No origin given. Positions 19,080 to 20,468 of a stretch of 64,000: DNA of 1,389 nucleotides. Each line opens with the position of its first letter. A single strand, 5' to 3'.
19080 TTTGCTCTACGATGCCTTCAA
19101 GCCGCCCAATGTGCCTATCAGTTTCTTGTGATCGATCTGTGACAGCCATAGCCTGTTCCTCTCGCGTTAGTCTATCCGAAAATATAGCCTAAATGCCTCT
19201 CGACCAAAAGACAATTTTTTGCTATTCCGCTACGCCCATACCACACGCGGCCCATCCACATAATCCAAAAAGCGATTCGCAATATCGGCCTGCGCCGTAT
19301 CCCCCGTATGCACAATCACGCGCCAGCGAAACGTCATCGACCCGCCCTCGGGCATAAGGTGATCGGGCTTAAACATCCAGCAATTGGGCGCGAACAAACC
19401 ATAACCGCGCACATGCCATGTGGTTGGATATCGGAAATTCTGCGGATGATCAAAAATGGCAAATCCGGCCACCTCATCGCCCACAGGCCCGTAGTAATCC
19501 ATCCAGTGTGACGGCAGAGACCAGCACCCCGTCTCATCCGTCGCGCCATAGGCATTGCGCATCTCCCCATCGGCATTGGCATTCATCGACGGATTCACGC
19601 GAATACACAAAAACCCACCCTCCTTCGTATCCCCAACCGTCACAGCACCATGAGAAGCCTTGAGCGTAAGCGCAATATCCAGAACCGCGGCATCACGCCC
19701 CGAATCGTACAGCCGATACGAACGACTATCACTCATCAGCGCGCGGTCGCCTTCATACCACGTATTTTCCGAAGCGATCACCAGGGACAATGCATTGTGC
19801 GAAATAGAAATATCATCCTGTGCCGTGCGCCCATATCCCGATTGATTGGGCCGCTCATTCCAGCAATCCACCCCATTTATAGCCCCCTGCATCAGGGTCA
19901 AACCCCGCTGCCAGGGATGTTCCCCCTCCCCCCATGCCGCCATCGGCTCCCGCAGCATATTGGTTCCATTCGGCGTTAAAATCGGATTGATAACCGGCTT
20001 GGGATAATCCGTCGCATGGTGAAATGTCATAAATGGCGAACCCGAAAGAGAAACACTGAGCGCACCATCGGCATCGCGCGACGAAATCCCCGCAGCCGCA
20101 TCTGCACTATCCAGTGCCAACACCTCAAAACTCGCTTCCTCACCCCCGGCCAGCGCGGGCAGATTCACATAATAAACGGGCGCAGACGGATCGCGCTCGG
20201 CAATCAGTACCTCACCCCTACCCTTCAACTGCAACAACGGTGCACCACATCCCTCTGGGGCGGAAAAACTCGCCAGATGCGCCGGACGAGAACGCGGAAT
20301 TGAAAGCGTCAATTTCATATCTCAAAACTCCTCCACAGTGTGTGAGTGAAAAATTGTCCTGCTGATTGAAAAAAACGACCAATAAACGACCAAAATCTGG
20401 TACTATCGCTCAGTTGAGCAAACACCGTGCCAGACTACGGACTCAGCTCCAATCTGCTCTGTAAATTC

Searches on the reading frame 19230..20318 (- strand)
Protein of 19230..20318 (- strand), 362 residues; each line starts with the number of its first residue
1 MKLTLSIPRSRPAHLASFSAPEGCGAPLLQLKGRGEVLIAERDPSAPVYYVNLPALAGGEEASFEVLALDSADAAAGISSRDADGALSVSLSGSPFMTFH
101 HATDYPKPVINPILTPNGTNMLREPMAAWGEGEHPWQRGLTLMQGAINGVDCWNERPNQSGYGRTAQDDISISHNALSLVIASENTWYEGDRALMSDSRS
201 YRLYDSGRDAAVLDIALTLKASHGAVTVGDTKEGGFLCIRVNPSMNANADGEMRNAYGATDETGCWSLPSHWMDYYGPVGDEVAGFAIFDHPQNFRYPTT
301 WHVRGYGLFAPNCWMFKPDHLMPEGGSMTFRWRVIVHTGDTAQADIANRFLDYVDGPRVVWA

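Call 60: search_protein_families(library=pfam, proteins=[window:19230-20318:-], max_evalue=0.0001)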
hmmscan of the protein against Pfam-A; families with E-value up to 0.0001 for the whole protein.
window:19230-20318:- (362 aa): 1 family
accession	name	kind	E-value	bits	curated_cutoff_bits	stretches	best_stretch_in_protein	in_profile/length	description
PF14100.11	DUF6807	-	8.1e-58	196.6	27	1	87-349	2-268/270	Family of unknown function (DUF6807)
